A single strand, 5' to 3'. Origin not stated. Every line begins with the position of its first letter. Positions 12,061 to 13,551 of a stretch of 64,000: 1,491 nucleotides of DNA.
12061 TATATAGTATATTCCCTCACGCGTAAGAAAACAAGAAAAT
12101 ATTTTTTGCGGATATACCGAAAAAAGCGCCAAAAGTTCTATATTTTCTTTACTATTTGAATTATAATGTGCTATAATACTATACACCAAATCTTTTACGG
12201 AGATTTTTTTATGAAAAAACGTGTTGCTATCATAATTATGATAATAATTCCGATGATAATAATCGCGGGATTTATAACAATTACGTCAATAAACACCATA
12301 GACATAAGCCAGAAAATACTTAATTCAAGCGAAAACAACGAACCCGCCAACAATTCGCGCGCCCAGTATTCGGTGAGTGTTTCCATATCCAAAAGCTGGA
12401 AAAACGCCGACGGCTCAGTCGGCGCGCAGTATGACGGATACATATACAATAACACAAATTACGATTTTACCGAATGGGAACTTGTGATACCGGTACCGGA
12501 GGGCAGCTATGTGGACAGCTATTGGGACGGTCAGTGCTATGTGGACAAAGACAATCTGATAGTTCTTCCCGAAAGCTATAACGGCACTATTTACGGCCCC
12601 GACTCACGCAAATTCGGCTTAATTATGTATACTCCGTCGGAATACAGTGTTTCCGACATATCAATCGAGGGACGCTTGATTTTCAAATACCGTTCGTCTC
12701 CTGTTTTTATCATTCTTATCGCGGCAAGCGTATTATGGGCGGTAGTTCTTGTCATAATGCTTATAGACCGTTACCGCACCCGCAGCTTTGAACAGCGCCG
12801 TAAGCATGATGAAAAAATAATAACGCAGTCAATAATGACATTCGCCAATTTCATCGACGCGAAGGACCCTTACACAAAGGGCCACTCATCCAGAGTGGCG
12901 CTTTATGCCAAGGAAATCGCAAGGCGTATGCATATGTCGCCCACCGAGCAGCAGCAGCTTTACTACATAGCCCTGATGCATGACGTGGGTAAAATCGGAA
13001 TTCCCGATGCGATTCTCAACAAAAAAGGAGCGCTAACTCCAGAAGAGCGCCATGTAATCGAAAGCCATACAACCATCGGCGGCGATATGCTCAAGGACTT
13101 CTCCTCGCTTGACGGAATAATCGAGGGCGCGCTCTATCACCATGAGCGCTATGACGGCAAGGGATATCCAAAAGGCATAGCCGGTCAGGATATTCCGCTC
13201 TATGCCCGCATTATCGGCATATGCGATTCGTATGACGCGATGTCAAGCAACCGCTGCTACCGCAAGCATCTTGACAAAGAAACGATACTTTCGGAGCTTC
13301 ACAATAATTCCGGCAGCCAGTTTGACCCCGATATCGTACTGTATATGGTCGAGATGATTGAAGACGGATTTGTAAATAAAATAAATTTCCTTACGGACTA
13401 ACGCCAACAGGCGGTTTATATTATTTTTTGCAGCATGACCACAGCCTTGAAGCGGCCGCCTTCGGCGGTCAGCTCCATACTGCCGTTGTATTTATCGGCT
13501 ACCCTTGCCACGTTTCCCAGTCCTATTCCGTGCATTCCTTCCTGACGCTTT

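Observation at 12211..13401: Putative polysaccharide-sensing c-di-GMP phosphodiesterase (CBM2-like sensor + HD-GYP)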

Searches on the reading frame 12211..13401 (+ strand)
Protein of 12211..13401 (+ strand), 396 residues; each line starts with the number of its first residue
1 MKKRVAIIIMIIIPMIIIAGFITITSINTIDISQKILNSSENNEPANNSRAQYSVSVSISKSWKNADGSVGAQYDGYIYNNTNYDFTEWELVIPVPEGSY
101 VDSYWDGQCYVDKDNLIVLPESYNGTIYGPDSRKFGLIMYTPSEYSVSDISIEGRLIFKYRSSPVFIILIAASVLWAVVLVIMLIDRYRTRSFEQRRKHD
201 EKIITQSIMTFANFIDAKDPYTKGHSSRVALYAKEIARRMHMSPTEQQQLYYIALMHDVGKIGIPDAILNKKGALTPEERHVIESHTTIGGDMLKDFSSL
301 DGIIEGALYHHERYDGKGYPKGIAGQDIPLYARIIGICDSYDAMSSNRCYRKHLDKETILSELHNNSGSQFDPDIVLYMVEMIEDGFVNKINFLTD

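Call 4: search_protein_families(library=ncbifam, proteins=[window:12211-13398:+], max_evalue=1)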
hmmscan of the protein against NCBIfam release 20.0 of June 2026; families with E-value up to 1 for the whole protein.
window:12211-13398:+ (396 aa): 7 families
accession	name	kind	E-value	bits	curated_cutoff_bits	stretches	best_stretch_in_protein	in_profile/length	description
NF053512.1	nitric_RR_NosR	exception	2.6e-39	135.5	400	1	193-384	163-355/422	response regulator c-di-GMP phosphodiesterase, NosR family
TIGR00277.1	HDIG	domain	4.1e-05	23.4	27.6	1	224-311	7-82/84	HDIG domain-containing metalloprotein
TIGR02621.3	cas3_GSU0051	exception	0.019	13.8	400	1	224-261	673-710/854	type I-G CRISPR-associated helicase/endonuclease Cas3g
TIGR01596.1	cas3_HD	equivalog_domain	0.021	14.9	43.45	1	224-262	3-45/178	CRISPR-associated endonuclease Cas3''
NF007414.0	PRK09952.1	equivalog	0.11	11.2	538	1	142-185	310-353/438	shikimate transporter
NF050100.1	SepX_GlpR_3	exception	0.12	12.1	150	1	170-200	8-38/209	divisome protein SepX/GlpR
TIGR02976.1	phageshock_pspB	equivalog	0.64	10.3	51.7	0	165-193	3-31/75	envelope stress response membrane protein PspB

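Call 5: search_protein_families(library=pfam, proteins=[window:12211-13398:+], max_evalue=1)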
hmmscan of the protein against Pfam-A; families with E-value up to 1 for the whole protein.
window:12211-13398:+ (396 aa): 6 families
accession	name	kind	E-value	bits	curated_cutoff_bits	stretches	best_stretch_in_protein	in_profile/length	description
PF13487.12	HD_5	-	9.4e-39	133.3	27.2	1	211-375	3-170/170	HD domain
PF01966.28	HD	-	2.8e-20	73.2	22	1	224-344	3-116/116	HD domain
PF08668.18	HDOD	-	1.8e-05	24.7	22.9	1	224-311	97-194/196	HDOD domain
PF00553.25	CBM_2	-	0.0001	23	24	1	69-154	12-98/101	Cellulose binding domain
PF05153.21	MIOX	-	0.0049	16.9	25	1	192-262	26-92/249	Myo-inositol oxygenase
PF20570.3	DUF6779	-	0.045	14.8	28.1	1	171-201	7-35/108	Domain of unknown function (DUF6779)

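Call 6: find_homologous_proteins(query=window:12211-13398:+, max_evalue=0.001)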
Query window:12211-13398:+ (396 aa): 7737 proteins with E <= 0.001 among 8000 candidates; the best 120 are listed.
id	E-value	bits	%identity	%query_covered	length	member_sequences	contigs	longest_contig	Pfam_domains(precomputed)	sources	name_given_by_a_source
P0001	2.1e-264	894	100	100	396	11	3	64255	PF08668.19,PF13487.13,PF01966.29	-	-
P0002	1.4e-228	777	84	95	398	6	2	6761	PF00553.26,PF08668.19,PF13487.13,PF01966.29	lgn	-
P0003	4.5e-227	772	85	95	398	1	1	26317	PF13487.13,PF01966.29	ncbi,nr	ncbi:MAG: HD-GYP domain-containing protein [Butyrivibrio sp.]|nr:HD-GYP domain-containing protein [B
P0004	5.8e-224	761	82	100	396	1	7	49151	PF00553.26,PF13487.13,PF01966.29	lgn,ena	-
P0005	8.6e-224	761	82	100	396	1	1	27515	PF00553.26,PF13487.13,PF01966.29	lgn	-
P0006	1.1e-223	760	82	100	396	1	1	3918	PF00553.26,PF13487.13,PF01966.29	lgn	-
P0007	1.3e-223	760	82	100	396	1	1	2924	PF00553.26,PF13487.13,PF01966.29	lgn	-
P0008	2.8e-223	759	82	100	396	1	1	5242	PF00553.26,PF13487.13,PF01966.29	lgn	-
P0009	5.5e-223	758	82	100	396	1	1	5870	PF00553.26,PF13487.13,PF01966.29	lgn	-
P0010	3.7e-222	755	82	91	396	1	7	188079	PF00553.26,PF13487.13,PF01966.29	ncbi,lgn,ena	-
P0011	4.4e-220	749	81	91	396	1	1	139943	PF00553.26,PF13487.13,PF01966.29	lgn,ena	-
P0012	8.8e-218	741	82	97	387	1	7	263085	PF00553.26,PF13487.13,PF01966.29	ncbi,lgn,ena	-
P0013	4.7e-216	735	81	97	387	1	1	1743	PF00553.26,PF13487.13,PF01966.29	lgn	-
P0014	1.0e-215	734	81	97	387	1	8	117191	PF00553.26,PF13487.13,PF01966.29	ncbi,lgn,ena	-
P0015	2.5e-209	713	79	100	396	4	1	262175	PF00553.26,PF13487.13,PF01966.29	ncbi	-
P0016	9.7e-205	698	76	100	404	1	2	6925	PF00553.26,PF13487.13,PF01966.29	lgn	-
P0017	5.5e-198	676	74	92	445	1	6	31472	PF00553.26,PF13487.13,PF01966.29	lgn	-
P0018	7.8e-155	534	61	94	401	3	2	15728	PF00553.26,PF13487.13,PF01966.29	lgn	-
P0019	3.1e-154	532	60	99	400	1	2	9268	PF00553.26,PF13487.13,PF01966.29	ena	-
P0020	1.2e-149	517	58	94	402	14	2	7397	PF00553.26,PF08668.19,PF13487.13,PF01966.29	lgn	-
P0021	7.6e-143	494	57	99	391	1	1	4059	PF00553.26,PF08668.19,PF13487.13,PF01966.29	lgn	-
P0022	1.0e-132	461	54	99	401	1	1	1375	PF00553.26,PF13487.13,PF01966.29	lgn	-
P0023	4.5e-132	459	52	100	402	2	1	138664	PF00553.26,PF13487.13,PF01966.29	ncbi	-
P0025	4.0e-127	443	52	99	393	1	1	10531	PF00553.26,PF13487.13,PF01966.29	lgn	-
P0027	1.1e-121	425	51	98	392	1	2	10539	PF00553.26,PF08668.19,PF13487.13,PF01966.29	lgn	-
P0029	4.0e-114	400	49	97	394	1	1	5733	PF00553.26,PF13487.13,PF01966.29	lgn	-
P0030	7.6e-114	399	46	98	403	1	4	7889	PF00553.26,PF13487.13,PF01966.29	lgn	-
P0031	8.2e-114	399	48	99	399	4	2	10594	PF00553.26,PF08668.19,PF13487.13,PF01966.29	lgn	-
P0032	1.2e-113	398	48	98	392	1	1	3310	PF00553.26,PF13487.13,PF01966.29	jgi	-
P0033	2.6e-113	397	49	99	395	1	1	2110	PF00553.26,PF13487.13,PF01966.29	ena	-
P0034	6.2e-113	396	48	99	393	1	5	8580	PF00553.26,PF13487.13,PF01966.29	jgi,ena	-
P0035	7.7e-113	396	51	87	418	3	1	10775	PF00553.26,PF13487.13,PF01966.29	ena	-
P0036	1.3e-112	395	49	98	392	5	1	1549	PF00553.26,PF08668.19,PF13487.13,PF01966.29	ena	-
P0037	1.7e-112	394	53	82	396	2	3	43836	PF00553.26,PF13487.13,PF01966.29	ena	-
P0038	2.0e-112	394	48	98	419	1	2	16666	PF00553.26,PF13487.13,PF01966.29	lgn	-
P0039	2.4e-112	394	47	99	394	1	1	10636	PF00553.26,PF08668.19,PF13487.13,PF01966.29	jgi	-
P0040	3.1e-112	394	52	86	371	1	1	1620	PF00553.26,PF13487.13,PF01966.29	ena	-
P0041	3.2e-112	394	49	95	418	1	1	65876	PF00553.26,PF13487.13,PF01966.29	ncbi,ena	-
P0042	6.1e-112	393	47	99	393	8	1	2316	PF00553.26,PF08668.19,PF13487.13,PF01966.29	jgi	-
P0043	7.9e-112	392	49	99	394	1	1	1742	PF00553.26,PF13487.13,PF01966.29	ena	-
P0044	1.2e-111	392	48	99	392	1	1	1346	PF00553.26,PF08668.19,PF13487.13,PF01966.29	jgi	-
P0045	2.2e-111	391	48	97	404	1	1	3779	PF00553.26,PF13487.13,PF01966.29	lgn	-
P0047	5.9e-111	389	48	99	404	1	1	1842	PF00553.26,PF13487.13,PF01966.29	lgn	-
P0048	9.1e-111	389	48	99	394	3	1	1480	PF00553.26,PF13487.13,PF01966.29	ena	-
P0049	1.0e-110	389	49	96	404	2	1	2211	PF00553.26,PF13487.13,PF01966.29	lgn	-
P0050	1.2e-110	388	47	99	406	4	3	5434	PF00553.26,PF13487.13,PF01966.29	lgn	-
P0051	2.8e-110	387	48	99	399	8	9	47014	PF00553.26,PF08668.19,PF13487.13,PF01966.29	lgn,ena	-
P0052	4.6e-110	386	51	87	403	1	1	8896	PF00553.26,PF13487.13,PF01966.29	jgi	jgi:putative nucleotidyltransferase with HDIG domain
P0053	7.1e-110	386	47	98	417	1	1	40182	PF00553.26,PF13487.13,PF01966.29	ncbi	-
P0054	4.1e-109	383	50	88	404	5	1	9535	PF00553.26,PF08668.19,PF13487.13,PF01966.29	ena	-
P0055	9.8e-109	382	46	99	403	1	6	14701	PF00553.26,PF08668.19,PF13487.13,PF01966.29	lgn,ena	-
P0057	4.5e-108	380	45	98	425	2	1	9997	PF00553.26,PF13487.13,PF01966.29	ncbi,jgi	jgi:HD-GYP domain-containing protein (c-di-GMP phosphodiesterase class II)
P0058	5.3e-108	380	46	91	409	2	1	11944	PF00553.26,PF08668.19,PF13487.13,PF01966.29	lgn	-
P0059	5.8e-108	379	52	86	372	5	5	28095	PF00553.26,PF08668.19,PF13487.13,PF01966.29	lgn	-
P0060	1.1e-107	379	50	87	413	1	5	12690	PF00553.26,PF13487.13,PF01966.29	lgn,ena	-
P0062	2.6e-106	374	45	98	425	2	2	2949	PF00553.26,PF13487.13,PF01966.29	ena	-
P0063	4.3e-106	373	50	86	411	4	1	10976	PF00553.26,PF13487.13,PF01966.29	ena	-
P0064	5.0e-106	373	49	85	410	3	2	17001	PF00553.26,PF13487.13,PF01966.29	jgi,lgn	jgi:hypothetical protein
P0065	6.0e-106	373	46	96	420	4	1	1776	PF00553.26,PF13487.13,PF01966.29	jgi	jgi:hypothetical protein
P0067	1.1e-105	372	46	98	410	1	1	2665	PF00553.26,PF13487.13,PF01966.29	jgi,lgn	jgi:hypothetical protein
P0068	1.4e-105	372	45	97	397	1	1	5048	PF00553.26,PF08668.19,PF13487.13,PF01966.29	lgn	-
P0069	1.9e-105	371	49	88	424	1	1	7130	PF00553.26,PF13487.13,PF01966.29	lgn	-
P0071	4.5e-105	370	47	97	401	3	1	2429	PF00553.26,PF13487.13,PF01966.29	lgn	-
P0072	4.5e-105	370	46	98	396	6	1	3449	PF00553.26,PF08668.19,PF13487.13,PF01966.29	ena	-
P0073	4.5e-105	370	46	95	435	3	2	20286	PF00553.26,PF13487.13,PF01966.29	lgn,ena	-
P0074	6.2e-105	370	48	95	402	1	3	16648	PF00553.26,PF13487.13,PF01966.29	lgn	-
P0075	1.3e-104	368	46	99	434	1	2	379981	PF00553.26,PF13487.13,PF01966.29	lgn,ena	-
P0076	1.6e-104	368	49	90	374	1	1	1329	PF00553.26,PF13487.13,PF01966.29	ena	-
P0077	3.4e-104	367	46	99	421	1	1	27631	PF00553.26,PF13487.13,PF01966.29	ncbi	-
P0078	3.7e-104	367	45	98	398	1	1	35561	PF00553.26,PF08668.19,PF13487.13,PF01966.29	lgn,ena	-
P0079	5.7e-104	366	48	97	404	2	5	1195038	PF00553.26,PF08668.19,PF13487.13,PF01966.29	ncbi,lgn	-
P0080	6.4e-104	366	52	85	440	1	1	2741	PF00553.26,PF08668.19,PF13487.13,PF01966.29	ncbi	ncbi:MAG: HD domain-containing phosphohydrolase [Lachnospiraceae bacterium]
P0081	7.2e-104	366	47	90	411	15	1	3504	PF00553.26,PF13487.13,PF01966.29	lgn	-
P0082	1.0e-103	365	51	88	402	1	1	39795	PF00553.26,PF13487.13,PF01966.29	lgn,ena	-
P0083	1.0e-103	365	45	98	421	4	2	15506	PF00553.26,PF13487.13,PF01966.29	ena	-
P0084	1.1e-103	365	45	97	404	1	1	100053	PF00553.26,PF08668.19,PF13487.13,PF01966.29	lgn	-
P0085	1.2e-103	365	48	85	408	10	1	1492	PF00553.26,PF13487.13,PF01966.29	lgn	-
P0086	1.3e-103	365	45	98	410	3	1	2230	PF00553.26,PF13487.13,PF01966.29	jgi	jgi:hypothetical protein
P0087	1.4e-103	365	50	88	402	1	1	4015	PF00553.26,PF08668.19,PF13487.13,PF01966.29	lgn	-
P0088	1.9e-103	365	47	96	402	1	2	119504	PF00553.26,PF13487.13,PF01966.29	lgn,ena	-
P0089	1.9e-103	365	46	96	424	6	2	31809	PF00553.26,PF13487.13,PF01966.29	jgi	-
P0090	2.1e-103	364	49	85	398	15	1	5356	PF00553.26,PF13487.13,PF01966.29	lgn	-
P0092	2.3e-103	364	44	99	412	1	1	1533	PF00553.26,PF13487.13,PF01966.29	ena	-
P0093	2.6e-103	364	49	85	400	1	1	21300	PF00553.26,PF13487.13,PF01966.29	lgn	-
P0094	2.7e-103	364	45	98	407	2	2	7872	PF00553.26,PF13487.13,PF01966.29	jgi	jgi:membrane protein YdbS with pleckstrin-like domain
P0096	4.5e-103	363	44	98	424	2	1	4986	PF00553.26,PF13487.13,PF01966.29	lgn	-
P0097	5.9e-103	363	47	89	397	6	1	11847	PF00553.26,PF13487.13,PF01966.29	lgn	-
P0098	1.1e-102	362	48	85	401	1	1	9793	PF00553.26,PF13487.13,PF01966.29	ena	-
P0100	1.3e-102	362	46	96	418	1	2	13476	PF00553.26,PF08668.19,PF13487.13,PF01966.29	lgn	-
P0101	1.4e-102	362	48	85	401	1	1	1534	PF00553.26,PF13487.13,PF01966.29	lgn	-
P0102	1.5e-102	362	50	88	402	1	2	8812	PF00553.26,PF13487.13,PF01966.29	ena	-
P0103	1.5e-102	362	49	86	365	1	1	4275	PF00553.26,PF08668.19,PF13487.13,PF01966.29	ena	-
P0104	1.8e-102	361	44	99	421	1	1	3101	PF00553.26,PF08668.19,PF13487.13,PF01966.29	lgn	-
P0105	1.8e-102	361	48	85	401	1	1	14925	PF00553.26,PF13487.13,PF01966.29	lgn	-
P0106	1.9e-102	361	48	85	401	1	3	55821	PF00553.26,PF13487.13,PF01966.29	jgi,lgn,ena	-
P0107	1.9e-102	361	44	94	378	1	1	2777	PF00553.26,PF13487.13,PF01966.29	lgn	-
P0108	2.2e-102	361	48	85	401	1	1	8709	PF00553.26,PF13487.13,PF01966.29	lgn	-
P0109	2.3e-102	361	45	93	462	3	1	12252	PF00553.26,PF08668.19,PF13487.13,PF01966.29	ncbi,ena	-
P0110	2.4e-102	361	51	85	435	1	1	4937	PF00553.26,PF08668.19,PF13487.13,PF01966.29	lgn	-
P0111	2.5e-102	361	48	85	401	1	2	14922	PF00553.26,PF13487.13,PF01966.29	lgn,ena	-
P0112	2.6e-102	361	48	85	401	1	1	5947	PF00553.26,PF13487.13,PF01966.29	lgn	-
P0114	3.5e-102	360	48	85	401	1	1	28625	PF00553.26,PF13487.13,PF01966.29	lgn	-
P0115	3.6e-102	360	48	85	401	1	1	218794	PF00553.26,PF13487.13,PF01966.29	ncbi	-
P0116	3.9e-102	360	44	97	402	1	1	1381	PF00553.26,PF13487.13,PF01966.29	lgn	-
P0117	4.3e-102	360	45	94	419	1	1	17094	PF00553.26,PF08668.19,PF13487.13,PF01966.29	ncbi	-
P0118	4.4e-102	360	44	97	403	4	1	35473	PF00553.26,PF13487.13,PF01966.29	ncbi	-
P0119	4.4e-102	360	48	86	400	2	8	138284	PF00553.26,PF13487.13,PF01966.29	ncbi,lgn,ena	-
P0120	5.3e-102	360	46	97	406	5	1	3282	PF00553.26,PF08668.19,PF13487.13,PF01966.29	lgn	-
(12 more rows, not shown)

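Call 18: predict_structure(alignment_id=A2)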
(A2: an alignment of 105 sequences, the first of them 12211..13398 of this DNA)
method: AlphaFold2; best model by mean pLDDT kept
length: 396 residues; sequences in the alignment: 105
mean_pLDDT: 91.2   pTM: 0.68
mean pLDDT of the five models: 91.2, 90.6, 89.7, 89.7, 89.5
residues with pLDDT >= 90: 281; 70-90: 106; 50-70: 9; < 50: 0
segments of 3 or more residues with pLDDT < 50: none
pLDDT, mean of each block of 10 residues (from residue 1): 81 95 87 85 67 90 94 94 91 95 96 96 91 95 91 88 89 97 93 92 88 83 87 98 96 95 89 88 94 89 95 96 97 98 85 91 97 98 95 73
secondary structure, 60 per line:
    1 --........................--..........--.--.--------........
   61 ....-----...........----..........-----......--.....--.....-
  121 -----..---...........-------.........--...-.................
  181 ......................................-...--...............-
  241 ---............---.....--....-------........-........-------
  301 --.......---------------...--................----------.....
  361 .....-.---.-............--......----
elements in order: H3-26 E29-38 E53-64 E70-80 E85-94 E100-105 E108-112 E115-119 E131-141 E149-157 H164-218 H225-239 H244-255 H259-263 H266-269 H277-284 H286-293 H303-309 H330-345 H356-365 H373-384 H387-392

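Call 24: fold_search(model_id=the predicted structure, library=pdb)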
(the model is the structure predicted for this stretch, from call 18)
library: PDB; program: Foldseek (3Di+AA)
matches with E <= 10: 1369; with E <= 0.001: 41
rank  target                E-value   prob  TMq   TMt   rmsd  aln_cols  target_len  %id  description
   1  4mcw_A                5.7e-16  1.00  0.45  0.49  19.5       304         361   25  Crystal structure of a HD-GYP domain (a cyclic-di-GMP phosphodiesterase) containing a tri-nuclear metal centre (released 2014-02-19)
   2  4mcw_B                6.8e-16  1.00  0.45  0.49  13.4       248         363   29  Crystal structure of a HD-GYP domain (a cyclic-di-GMP phosphodiesterase) containing a tri-nuclear metal centre (released 2014-02-19)
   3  9rbz_A                2.5e-14  1.00  0.46  0.85   2.7       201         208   29  DvhD, HD-GYP domain, c-di-GMP-bound (released 2026-03-04)
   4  4r8z_B                2.7e-14  1.00  0.44  0.77   3.0       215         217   28  Crystal Structure of PA4781 HD-GYP domain from Pseudomonas aeruginosa at 2.2A resolution showing a bi-metallic Ni ion  (released 2015-03-04)
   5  9rbz_B                6.7e-14  1.00  0.46  0.84   2.9       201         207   28  DvhD, HD-GYP domain, c-di-GMP-bound (released 2026-03-04)
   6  9rbz_D                7.5e-14  1.00  0.46  0.85   2.7       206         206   28  DvhD, HD-GYP domain, c-di-GMP-bound (released 2026-03-04)
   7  4r8z_A                1.2e-13  1.00  0.44  0.77   3.0       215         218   29  Crystal Structure of PA4781 HD-GYP domain from Pseudomonas aeruginosa at 2.2A resolution showing a bi-metallic Ni ion  (released 2015-03-04)
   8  9rbz_C                3.2e-13  1.00  0.46  0.86   2.4       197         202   29  DvhD, HD-GYP domain, c-di-GMP-bound (released 2026-03-04)
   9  9rc0                  1.3e-09  1.00  0.43  0.57   3.1       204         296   23  DvhD, PAS/HD-GYP domains (released 2026-03-04)
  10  5z7c                  9.8e-08  1.00  0.38  0.37   7.1       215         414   19  crystal structure of cyclic GMP-AMP specifc phosphodiesterases in V.cholerae (V-cGAP3) (released 2019-01-02)
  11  6qfs_A                1.0e-07  1.00  0.23  0.81   1.8       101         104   17  Chargeless variant of the Cellulose-binding domain from Cellulomonas fimi (released 2019-12-18)
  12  6qfs_B                1.1e-07  1.00  0.23  0.79   2.2       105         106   19  Chargeless variant of the Cellulose-binding domain from Cellulomonas fimi (released 2019-12-18)
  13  3ndy_E                1.3e-07  1.00  0.23  0.80   1.9       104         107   22  The structure of the catalytic and carbohydrate binding domain of endoglucanase D from Clostridium cellulovorans (released 2010-09-08)
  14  6qfs_F                2.7e-07  1.00  0.23  0.80   2.1       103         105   18  Chargeless variant of the Cellulose-binding domain from Cellulomonas fimi (released 2019-12-18)
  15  3tm8_B                8.4e-07  1.00  0.36  0.46  34.3       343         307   14  Bd1817, a HDG"Y"P protein from Bdellovibrio bacteriovorus (released 2011-10-19)
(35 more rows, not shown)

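Call 28: find_related_loci(query=A2, collection=genome_contigs, flank=8000)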
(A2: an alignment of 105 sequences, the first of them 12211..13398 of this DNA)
Query A2 (396 aa) in genome_contigs; peptide patterns used: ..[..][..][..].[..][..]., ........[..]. (x = any residue, [..] = any of these).
600 stretches matched a pattern (row limit reached: there are more); 591 encode a relative of the query (tblastn E <= 1e-3); the best 80 are kept; 80 distinct loci.
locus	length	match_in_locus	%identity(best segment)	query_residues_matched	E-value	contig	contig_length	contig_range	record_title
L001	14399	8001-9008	51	55-388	6e-110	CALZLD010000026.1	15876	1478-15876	MAG: uncultured Clostridia bacterium isolate SRR3178347_bin.56_metaWRAP_v1.3_MAG genome assembly, contig: ERZ8974935.158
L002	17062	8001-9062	48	43-392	2e-107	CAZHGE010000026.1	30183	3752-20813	MAG TPA_asm: uncultured Lachnospiraceae bacterium isolate SRP350583_co1_41 genome assembly, contig: NODE_2441_length_301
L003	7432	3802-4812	50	53-386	2e-105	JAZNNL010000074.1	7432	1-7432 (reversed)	MAG: Lachnospiraceae bacterium isolate T1900044655_TS20190121.MAGScoT_cleanbin_000041 SGB_1475_k141_3627890, whole genom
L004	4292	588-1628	47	45-385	3e-101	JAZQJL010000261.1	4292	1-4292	MAG: Lachnospiraceae bacterium isolate T1900044620_TS20190086.MAGScoT_cleanbin_000058 SGB_876_k141_447299, whole genome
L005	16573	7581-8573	48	66-395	9e-101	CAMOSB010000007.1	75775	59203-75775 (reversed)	MAG: uncultured Butyrivibrio sp. isolate SRR873600_bin.90_metaWRAP_v1.3_MAG genome assembly, contig: NODE_404_length_757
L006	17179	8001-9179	42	1-395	3e-99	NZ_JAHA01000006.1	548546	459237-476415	Butyrivibrio sp. FCS014 T456DRAFT_scf7180000000057_quiver.6_C, whole genome shotgun sequence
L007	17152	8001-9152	41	8-388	9e-98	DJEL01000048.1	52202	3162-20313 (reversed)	MAG TPA_asm: Lachnospiraceae bacterium UBA5899 UBA5899_contig_14619, whole genome shotgun sequence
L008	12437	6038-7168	40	8-384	3e-97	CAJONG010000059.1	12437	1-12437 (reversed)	uncultured Lachnospiraceae bacterium isolate Reindeer_2_mag_80 genome assembly, contig: scaffold_4470, whole genome shot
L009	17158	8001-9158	43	2-387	1e-95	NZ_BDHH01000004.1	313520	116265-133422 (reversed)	Fusibacter sp. 3D3, whole genome shotgun sequence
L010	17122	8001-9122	40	9-386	7e-92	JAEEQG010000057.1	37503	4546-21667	MAG: Spirochaetes bacterium isolate Tb.RUG.33 k141_3892681_flag=1_multi=17.5127_len=37503, whole genome shotgun sequence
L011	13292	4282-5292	45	49-385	1e-91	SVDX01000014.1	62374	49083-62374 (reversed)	MAG: Lachnospira sp. isolate SIG291 NODE_11434_length_62374_cov_2.449532, whole genome shotgun sequence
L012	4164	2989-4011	44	54-387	2e-90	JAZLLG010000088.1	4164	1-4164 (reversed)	MAG: Lachnospiraceae bacterium isolate T1900044958_TA20190014.MAGScoT_cleanbin_000014 SGB_3880_k141_1258830, whole genom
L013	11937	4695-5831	40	8-388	6e-90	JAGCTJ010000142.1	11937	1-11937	MAG: Lachnospiraceae bacterium isolate RGIG10105 Yak_Rumen-1__c1784382, whole genome shotgun sequence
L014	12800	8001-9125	40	8-386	6e-90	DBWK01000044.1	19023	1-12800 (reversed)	MAG TPA_asm: Treponema sp. UBA1240 UBA1240_contig_8587, whole genome shotgun sequence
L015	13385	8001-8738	53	141-388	2e-83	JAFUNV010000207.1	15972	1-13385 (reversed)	MAG: Ruminiclostridium sp. isolate RGIG4664 Roe_deer_Rectum-5__c525658, whole genome shotgun sequence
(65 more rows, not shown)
